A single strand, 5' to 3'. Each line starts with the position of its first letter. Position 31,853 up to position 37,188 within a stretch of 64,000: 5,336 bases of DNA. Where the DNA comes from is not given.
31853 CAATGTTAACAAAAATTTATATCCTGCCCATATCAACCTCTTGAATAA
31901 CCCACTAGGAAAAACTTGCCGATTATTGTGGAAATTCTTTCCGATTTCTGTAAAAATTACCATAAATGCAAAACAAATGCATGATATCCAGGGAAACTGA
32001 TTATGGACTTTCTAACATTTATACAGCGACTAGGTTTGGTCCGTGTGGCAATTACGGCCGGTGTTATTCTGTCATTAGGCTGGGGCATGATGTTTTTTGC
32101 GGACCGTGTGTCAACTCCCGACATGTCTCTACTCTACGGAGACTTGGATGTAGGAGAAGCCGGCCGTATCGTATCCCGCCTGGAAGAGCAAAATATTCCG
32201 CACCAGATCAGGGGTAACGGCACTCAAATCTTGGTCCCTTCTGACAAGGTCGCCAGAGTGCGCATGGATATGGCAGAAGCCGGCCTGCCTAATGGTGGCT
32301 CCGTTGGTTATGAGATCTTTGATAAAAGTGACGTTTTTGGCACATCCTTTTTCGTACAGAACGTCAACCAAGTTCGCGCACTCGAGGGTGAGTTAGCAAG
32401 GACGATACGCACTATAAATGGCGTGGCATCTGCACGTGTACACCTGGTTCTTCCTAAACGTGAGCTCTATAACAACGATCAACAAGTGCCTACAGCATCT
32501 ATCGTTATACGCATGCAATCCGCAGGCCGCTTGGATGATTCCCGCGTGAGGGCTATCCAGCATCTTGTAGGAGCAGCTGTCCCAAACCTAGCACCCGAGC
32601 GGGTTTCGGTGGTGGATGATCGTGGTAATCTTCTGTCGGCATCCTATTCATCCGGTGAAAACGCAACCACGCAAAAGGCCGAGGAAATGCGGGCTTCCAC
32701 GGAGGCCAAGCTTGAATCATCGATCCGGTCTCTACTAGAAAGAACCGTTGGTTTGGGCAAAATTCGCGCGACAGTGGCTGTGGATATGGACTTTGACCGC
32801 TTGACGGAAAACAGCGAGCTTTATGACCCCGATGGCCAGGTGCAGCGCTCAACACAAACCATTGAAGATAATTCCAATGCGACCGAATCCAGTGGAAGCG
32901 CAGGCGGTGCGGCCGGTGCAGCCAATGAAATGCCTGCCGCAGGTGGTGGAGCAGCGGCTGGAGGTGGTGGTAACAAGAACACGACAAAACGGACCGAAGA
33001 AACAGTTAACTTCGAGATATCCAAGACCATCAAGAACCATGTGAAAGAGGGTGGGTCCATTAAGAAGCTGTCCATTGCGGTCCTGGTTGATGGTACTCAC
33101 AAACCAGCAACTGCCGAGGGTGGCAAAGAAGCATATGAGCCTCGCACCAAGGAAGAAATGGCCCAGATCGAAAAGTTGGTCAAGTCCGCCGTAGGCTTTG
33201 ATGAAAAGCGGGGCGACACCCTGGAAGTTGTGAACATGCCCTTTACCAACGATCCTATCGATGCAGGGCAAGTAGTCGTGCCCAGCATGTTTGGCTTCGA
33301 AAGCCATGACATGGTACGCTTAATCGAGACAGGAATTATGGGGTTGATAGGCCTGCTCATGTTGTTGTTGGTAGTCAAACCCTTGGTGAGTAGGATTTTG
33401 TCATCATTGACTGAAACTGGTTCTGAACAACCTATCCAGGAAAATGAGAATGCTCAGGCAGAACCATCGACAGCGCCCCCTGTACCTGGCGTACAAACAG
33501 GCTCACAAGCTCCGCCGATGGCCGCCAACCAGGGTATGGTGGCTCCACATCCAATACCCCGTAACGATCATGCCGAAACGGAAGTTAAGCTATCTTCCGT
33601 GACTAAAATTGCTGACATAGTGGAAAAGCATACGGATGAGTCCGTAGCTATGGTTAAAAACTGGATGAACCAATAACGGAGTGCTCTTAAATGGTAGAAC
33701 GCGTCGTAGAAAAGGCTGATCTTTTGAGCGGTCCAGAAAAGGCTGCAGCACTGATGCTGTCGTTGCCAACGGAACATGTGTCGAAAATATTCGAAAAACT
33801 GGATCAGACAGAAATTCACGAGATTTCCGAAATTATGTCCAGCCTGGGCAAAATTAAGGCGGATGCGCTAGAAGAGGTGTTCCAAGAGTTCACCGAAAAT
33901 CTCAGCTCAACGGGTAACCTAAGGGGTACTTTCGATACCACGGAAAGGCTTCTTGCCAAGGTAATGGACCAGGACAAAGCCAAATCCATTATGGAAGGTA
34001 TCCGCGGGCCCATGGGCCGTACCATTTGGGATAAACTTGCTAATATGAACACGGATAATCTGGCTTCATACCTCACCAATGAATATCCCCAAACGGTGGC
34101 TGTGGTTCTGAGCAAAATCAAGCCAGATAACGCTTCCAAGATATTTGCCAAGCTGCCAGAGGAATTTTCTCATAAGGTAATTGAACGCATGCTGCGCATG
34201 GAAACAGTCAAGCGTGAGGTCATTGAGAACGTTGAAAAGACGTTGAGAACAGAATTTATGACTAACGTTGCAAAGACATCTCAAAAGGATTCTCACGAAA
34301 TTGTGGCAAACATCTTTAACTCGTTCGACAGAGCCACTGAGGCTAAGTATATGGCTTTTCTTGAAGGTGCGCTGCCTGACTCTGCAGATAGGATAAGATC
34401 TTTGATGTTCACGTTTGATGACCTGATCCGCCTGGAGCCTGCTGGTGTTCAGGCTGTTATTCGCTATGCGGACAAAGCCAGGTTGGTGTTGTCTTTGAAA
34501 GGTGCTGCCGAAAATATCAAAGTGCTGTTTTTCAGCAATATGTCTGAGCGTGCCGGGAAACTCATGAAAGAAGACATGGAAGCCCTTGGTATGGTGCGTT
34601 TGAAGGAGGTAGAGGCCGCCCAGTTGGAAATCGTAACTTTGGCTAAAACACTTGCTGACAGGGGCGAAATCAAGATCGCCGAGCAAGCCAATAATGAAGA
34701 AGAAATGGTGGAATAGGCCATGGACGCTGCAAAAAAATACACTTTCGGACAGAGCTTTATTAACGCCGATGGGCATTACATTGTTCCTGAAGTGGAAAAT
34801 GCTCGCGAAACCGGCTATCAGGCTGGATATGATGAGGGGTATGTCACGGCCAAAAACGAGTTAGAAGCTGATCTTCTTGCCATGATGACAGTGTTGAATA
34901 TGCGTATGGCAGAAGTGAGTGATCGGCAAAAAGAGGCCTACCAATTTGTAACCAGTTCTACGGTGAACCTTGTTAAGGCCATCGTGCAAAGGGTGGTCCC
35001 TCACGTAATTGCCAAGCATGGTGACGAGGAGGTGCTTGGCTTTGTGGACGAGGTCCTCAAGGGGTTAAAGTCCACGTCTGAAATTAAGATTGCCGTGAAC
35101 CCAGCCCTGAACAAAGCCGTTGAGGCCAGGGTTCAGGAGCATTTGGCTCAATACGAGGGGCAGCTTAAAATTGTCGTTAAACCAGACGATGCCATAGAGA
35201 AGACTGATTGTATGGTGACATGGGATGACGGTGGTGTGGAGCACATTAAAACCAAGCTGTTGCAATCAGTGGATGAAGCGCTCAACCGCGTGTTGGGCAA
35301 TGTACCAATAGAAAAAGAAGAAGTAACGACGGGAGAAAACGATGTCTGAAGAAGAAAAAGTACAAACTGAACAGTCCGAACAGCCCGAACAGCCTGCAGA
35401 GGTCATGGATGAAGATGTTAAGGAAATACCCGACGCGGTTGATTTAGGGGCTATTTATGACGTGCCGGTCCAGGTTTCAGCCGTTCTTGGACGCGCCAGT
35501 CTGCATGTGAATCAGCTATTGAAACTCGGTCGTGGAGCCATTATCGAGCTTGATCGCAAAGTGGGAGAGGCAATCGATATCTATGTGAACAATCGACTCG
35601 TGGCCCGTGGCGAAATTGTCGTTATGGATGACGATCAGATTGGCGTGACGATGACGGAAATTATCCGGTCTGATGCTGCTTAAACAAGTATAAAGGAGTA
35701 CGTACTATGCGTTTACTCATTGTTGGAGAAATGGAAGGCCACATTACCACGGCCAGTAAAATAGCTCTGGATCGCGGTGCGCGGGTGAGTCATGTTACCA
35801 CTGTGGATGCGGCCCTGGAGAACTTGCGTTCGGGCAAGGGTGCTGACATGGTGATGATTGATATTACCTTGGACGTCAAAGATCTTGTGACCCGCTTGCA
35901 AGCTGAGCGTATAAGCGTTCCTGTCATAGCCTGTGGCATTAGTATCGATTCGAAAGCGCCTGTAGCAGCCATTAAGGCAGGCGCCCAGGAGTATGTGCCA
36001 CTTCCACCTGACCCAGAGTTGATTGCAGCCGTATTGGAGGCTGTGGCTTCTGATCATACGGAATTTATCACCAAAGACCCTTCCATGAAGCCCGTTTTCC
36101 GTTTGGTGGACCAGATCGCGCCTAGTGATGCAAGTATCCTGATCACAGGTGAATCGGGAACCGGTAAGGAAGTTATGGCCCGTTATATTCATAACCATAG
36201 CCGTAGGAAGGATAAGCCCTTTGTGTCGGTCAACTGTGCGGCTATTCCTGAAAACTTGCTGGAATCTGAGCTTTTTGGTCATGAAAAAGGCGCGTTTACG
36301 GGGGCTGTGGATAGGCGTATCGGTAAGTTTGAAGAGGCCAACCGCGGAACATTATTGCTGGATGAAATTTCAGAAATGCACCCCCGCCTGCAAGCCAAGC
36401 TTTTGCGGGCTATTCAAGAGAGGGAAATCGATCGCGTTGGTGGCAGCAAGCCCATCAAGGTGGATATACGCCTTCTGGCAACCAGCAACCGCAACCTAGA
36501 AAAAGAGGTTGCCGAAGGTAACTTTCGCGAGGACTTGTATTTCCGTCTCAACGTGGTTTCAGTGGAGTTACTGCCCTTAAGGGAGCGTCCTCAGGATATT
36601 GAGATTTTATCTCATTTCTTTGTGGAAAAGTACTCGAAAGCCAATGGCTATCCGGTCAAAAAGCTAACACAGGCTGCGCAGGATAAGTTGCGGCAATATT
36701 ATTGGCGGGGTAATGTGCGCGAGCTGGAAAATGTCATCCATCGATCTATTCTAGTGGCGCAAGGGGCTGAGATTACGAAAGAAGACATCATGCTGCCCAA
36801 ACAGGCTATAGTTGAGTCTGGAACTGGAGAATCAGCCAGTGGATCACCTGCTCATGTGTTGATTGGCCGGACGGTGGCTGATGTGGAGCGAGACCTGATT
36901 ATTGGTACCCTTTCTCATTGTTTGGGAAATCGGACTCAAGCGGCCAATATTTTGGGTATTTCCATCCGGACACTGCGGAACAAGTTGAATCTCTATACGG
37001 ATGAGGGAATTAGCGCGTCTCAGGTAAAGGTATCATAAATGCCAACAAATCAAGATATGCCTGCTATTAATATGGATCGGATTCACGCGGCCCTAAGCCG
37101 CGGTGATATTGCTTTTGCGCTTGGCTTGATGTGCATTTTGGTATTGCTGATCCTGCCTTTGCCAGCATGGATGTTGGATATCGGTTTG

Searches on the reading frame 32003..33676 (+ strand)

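Call 17: search_protein_families(library=pfam, proteins=[window:32003-33676:+])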
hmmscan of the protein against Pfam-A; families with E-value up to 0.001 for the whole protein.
window:32003-33676:+ (557 aa): 2 families
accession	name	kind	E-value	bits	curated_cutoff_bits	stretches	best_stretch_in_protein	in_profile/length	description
PF01514.23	YscJ_FliF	-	5.9e-62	209.1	24.4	1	37-212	2-178/179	Secretory protein of YscJ/FliF family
PF08345.17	YscJ_FliF_C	-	3.1e-46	157.9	23.8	1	245-414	1-147/147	Flagellar M-ring protein C-terminal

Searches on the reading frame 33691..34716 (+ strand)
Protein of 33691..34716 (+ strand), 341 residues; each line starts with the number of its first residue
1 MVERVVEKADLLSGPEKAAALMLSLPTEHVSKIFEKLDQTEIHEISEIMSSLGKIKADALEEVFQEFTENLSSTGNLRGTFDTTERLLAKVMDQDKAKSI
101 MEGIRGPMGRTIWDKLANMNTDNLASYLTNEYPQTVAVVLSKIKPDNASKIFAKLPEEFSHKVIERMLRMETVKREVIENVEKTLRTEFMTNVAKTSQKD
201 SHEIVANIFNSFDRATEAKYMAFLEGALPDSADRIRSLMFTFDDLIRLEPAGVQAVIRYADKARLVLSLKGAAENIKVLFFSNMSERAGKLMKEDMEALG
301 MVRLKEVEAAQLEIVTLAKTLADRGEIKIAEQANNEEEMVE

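Call 17: search_protein_families(library=pfam, proteins=[window:33691-34716:+])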
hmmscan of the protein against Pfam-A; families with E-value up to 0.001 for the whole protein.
window:33691-34716:+ (341 aa): 4 families
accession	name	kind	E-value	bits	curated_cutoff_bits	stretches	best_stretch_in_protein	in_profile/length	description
PF01706.21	FliG_C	-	1.1e-39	135.5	23.3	1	227-329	6-108/108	FliG C-terminal domain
PF14842.11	FliG_N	-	1.3e-31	109.7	25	2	12-113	2-104/104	FliG N-terminal domain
PF14841.11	FliG_M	-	2.9e-29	101.5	25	1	122-194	2-74/76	FliG middle domain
PF03448.22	MgtE_N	-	1.6e-07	32.3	25.9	0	114-167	32-85/102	MgtE intracellular N domain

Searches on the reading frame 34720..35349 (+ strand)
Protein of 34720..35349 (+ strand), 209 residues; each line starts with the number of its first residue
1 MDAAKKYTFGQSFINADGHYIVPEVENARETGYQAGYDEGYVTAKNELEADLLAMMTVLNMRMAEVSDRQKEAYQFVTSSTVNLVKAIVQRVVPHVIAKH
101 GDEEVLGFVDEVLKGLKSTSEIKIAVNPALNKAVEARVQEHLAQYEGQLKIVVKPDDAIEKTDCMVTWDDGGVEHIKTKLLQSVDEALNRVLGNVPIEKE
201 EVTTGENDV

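Call 52: search_protein_families(library=pfam, proteins=[window:34720-35349:+], max_evalue=0.0001)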
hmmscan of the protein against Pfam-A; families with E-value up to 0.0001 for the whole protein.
window:34720-35349:+ (209 aa): 1 family
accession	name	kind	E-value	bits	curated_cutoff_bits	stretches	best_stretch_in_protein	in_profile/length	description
PF02108.21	FliH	-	2.8e-08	34.2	24.1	1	57-173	5-117/128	Flagellar assembly protein FliH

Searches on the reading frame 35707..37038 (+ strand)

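Call 52: search_protein_families(library=pfam, proteins=[window:35707-37038:+], max_evalue=0.0001)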
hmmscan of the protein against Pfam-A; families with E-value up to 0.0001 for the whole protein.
window:35707-37038:+ (443 aa): 8 families
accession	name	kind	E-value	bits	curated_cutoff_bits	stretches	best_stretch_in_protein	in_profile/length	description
PF00158.32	Sigma54_activat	-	1.7e-72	243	20.2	1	121-286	2-167/168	Sigma-54 interaction domain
PF14532.12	Sigma54_activ_2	-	4.8e-22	79.1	25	1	127-291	7-138/138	Sigma-54 interaction domain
PF25601.1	AAA_lid_14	-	3.5e-21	75.3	27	1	292-361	1-70/87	AAA+ ATPase lid domain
PF02954.25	HTH_8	-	2.7e-13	49.8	22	1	390-428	2-40/42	Bacterial regulatory protein, Fis family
PF07728.20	AAA_5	-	1.4e-07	32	22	1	144-264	2-125/139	AAA domain (dynein-related subfamily)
PF00072.30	Response_reg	-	2.7e-06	28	30.2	1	5-108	3-108/111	Response regulator receiver domain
PF07724.20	AAA_2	-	1.4e-05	25.6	27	1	142-271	4-134/166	AAA domain (Cdc48 subfamily)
PF07726.17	AAA_3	-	9.2e-05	22.8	27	0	144-261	2-111/131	ATPase family associated with various cellular activities (AAA)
